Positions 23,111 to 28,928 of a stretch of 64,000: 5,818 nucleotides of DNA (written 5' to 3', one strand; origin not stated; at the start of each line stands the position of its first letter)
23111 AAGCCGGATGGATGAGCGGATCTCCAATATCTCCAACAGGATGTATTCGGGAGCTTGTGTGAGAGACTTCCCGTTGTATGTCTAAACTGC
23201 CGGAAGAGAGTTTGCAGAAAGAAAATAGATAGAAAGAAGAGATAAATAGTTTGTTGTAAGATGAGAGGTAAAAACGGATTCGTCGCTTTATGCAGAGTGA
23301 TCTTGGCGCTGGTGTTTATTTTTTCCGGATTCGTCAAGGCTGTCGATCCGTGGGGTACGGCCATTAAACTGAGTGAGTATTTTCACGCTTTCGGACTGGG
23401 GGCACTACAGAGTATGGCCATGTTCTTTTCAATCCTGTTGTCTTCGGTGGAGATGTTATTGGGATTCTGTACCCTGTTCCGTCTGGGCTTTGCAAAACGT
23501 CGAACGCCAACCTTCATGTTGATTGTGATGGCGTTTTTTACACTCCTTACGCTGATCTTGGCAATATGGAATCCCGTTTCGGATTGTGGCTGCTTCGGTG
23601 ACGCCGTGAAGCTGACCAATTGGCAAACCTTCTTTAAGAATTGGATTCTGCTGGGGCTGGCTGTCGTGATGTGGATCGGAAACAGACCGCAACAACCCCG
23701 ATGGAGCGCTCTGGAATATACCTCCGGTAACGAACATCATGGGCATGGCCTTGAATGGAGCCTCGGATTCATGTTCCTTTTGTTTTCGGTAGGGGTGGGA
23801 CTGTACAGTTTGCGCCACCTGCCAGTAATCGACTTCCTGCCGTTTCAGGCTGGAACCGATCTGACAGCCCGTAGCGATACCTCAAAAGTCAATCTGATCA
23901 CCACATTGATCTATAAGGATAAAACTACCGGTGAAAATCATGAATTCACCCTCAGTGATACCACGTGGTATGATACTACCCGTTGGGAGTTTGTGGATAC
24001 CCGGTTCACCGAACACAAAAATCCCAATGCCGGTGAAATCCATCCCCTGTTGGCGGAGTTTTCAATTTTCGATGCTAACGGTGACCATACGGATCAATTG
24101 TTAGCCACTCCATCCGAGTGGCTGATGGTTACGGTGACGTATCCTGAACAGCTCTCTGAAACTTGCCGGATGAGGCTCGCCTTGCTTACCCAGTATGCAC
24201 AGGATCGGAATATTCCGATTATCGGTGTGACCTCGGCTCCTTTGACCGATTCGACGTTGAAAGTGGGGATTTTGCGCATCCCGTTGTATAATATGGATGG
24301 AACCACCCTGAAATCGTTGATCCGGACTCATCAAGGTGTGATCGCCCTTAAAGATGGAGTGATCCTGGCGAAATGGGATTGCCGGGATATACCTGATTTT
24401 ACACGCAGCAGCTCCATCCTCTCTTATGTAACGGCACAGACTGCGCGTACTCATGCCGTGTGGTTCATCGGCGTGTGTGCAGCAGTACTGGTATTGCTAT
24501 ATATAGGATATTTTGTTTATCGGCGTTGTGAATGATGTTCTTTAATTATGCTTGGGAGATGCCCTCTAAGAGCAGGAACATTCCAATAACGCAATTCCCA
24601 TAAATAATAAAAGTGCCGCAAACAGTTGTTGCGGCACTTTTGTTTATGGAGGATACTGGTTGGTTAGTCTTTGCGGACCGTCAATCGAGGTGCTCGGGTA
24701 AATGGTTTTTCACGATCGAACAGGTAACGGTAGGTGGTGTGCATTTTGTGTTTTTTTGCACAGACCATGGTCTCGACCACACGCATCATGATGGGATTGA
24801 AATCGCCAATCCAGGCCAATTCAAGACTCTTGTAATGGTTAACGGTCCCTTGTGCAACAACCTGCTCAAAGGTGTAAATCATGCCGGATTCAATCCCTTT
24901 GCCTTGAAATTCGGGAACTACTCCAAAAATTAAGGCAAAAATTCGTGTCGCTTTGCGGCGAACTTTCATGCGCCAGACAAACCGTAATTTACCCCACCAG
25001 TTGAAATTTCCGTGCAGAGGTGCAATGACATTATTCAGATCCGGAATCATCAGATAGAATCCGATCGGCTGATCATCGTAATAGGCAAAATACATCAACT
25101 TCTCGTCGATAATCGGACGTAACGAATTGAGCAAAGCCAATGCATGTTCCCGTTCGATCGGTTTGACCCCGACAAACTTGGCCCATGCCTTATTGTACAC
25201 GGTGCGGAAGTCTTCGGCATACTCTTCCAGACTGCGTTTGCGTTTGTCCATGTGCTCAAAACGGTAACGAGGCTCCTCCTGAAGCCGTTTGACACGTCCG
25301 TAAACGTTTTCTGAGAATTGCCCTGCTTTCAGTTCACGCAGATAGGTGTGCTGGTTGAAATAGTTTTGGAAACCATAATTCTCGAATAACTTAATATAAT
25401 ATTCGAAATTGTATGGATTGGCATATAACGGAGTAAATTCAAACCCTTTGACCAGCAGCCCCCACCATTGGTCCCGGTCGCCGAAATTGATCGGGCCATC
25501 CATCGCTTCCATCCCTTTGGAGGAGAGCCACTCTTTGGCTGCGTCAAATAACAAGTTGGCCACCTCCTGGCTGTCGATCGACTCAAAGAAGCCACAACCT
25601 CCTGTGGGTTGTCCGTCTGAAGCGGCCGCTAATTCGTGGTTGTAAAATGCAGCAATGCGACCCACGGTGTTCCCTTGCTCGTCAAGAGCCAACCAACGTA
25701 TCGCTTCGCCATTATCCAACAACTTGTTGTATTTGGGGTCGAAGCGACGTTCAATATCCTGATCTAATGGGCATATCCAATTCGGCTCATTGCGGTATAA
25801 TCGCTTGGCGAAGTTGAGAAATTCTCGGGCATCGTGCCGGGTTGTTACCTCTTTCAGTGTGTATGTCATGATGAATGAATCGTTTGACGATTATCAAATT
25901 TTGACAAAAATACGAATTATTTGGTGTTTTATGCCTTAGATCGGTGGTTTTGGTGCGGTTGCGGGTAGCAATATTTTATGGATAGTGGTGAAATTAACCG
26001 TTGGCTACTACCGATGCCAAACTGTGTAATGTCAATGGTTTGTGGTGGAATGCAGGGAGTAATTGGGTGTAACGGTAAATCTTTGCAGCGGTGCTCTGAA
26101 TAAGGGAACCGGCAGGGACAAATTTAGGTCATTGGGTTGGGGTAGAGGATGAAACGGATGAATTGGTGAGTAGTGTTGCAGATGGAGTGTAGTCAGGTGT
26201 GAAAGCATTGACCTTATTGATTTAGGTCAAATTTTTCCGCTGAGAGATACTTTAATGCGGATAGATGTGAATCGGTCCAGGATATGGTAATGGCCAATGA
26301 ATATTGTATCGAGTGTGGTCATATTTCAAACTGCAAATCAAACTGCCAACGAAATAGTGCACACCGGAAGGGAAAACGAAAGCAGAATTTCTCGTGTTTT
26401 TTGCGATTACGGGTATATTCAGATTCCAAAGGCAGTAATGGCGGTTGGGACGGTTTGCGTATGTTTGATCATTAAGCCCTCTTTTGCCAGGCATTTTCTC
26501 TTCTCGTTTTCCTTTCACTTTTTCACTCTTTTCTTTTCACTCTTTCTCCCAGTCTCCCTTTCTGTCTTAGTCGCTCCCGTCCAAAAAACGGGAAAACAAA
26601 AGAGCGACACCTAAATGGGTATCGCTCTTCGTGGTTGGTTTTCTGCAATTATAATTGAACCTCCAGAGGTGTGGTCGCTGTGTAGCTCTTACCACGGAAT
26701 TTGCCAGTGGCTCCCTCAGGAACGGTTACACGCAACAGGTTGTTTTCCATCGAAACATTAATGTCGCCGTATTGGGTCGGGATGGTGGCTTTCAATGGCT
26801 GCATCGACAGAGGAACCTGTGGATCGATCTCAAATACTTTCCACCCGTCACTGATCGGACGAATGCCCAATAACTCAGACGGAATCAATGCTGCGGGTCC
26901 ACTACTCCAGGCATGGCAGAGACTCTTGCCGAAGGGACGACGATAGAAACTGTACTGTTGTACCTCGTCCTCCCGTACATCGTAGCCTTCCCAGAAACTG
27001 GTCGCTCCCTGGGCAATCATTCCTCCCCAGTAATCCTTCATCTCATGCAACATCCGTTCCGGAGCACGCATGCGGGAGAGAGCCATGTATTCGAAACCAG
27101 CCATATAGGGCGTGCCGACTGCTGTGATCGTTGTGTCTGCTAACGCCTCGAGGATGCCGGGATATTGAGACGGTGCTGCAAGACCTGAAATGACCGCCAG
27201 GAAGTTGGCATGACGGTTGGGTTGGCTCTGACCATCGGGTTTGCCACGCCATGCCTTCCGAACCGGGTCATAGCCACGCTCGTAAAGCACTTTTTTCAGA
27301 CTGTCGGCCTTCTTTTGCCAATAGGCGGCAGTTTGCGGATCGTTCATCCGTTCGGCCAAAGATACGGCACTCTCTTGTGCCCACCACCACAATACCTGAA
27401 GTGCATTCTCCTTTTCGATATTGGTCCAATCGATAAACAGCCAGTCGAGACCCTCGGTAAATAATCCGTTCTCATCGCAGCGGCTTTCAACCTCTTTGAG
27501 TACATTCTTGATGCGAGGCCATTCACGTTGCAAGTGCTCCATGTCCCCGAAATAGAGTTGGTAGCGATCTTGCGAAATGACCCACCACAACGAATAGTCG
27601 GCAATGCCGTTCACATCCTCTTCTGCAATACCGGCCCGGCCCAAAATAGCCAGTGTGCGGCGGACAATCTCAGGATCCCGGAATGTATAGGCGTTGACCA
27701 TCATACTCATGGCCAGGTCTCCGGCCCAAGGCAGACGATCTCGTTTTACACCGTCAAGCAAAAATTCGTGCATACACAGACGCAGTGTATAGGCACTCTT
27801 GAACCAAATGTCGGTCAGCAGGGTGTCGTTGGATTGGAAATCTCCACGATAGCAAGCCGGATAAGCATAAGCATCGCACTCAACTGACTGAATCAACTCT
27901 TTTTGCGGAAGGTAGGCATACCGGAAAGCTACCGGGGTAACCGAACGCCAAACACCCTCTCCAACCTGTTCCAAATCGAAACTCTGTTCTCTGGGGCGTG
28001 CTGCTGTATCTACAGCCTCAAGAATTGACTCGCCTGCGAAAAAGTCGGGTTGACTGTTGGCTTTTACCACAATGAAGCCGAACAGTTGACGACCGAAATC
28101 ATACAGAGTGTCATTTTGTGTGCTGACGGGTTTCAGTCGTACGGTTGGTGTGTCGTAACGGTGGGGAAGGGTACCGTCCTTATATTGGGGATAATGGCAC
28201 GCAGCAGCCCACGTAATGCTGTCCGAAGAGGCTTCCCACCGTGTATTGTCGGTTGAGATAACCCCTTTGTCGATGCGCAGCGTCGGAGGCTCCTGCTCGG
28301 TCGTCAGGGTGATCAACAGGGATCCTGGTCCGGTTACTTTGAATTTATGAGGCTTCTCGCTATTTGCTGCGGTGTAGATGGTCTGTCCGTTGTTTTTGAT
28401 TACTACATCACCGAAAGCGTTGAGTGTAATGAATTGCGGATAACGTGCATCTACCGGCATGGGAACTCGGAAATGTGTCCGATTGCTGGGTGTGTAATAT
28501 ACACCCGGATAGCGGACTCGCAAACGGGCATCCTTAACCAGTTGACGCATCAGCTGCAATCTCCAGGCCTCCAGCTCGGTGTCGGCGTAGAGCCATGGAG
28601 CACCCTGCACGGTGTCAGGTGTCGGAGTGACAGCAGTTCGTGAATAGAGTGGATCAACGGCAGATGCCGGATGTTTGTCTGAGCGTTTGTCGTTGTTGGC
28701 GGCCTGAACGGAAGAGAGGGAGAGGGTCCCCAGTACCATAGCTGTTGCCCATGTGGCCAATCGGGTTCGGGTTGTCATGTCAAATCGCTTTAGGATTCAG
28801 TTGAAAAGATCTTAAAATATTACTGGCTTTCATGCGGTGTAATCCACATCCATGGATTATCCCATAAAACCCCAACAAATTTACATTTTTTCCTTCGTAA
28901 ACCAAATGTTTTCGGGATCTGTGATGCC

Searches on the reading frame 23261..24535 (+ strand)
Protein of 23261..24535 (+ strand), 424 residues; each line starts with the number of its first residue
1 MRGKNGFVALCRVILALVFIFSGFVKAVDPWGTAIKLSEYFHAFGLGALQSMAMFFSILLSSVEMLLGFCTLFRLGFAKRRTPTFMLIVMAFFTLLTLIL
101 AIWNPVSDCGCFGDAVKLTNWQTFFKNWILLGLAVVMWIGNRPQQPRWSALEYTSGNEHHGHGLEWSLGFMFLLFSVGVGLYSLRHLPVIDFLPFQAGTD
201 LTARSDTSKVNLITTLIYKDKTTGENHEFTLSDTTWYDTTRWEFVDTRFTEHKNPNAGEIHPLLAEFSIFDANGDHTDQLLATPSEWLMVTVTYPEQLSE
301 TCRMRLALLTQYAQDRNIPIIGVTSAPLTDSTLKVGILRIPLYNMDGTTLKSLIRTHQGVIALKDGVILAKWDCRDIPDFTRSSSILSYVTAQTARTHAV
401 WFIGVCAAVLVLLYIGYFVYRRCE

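Call 32: search_protein_families(library=pfam, proteins=[window:23261-24535:+], max_evalue=0.0001)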
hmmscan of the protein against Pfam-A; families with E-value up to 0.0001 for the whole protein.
window:23261-24535:+ (424 aa): 1 family
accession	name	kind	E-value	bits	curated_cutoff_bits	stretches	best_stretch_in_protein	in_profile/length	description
PF07291.16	MauE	-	2.5e-14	54.1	27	1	6-139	3-127/128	Methylamine utilisation protein MauE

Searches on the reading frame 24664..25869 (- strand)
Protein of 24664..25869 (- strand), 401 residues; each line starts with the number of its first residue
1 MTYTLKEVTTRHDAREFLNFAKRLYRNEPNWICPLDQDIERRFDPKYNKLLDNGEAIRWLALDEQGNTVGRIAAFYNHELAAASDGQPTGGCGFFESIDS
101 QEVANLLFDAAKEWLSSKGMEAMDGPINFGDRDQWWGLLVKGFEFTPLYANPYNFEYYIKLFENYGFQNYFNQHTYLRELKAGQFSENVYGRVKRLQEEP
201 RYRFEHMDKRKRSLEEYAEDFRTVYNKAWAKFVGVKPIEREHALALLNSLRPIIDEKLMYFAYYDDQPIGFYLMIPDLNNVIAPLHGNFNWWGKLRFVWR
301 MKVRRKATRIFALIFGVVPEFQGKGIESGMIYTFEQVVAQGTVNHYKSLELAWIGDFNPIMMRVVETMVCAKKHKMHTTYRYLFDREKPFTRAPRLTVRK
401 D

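Call 6: search_protein_families(library=pfam, proteins=[window:24664-25869:-], max_evalue=0.01)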
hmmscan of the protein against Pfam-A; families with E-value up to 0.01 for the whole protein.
window:24664-25869:- (401 aa): 1 family
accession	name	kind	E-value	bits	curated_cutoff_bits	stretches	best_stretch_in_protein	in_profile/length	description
PF00583.31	Acetyltransf_1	-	0.0049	17.6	20.7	0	227-341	7-91/116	Acetyltransferase (GNAT) family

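Call 7: search_protein_families(library=ncbifam, proteins=[window:24664-25869:-], max_evalue=0.01)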
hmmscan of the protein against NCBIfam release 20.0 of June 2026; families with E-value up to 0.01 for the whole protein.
window:24664-25869:- (401 aa): 0 families

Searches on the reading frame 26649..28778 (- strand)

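Call 6: search_protein_families(library=pfam, proteins=[window:26649-28778:-], max_evalue=0.01)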
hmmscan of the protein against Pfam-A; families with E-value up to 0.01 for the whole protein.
window:26649-28778:- (709 aa): 3 families
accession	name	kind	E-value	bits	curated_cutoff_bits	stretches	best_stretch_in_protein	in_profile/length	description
PF17389.8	Bac_rhamnosid6H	-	5.7e-19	69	24.5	1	312-631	4-334/339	Bacterial alpha-L-rhamnosidase 6 hairpin glycosidase domain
PF17390.7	Bac_rhamnosid_C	-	6.2e-07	29.6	22.1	1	638-692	1-59/78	Bacterial alpha-L-rhamnosidase C-terminal domain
PF21209.4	Bac_rhamnosid-like_N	-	3e-06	27.3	27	1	183-263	90-178/209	Alpha-rhamnosidase-like, bacteroidetes, N-terminal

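Call 7: search_protein_families(library=ncbifam, proteins=[window:26649-28778:-], max_evalue=0.01)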
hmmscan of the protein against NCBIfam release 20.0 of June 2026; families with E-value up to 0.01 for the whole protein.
window:26649-28778:- (709 aa): 1 family
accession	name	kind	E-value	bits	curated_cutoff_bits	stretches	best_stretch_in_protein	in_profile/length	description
NF041572.1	rhamnosid_Flavobac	equivalog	5.3e-05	21.5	1800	1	618-679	816-879/946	alpha-L-rhamnosidase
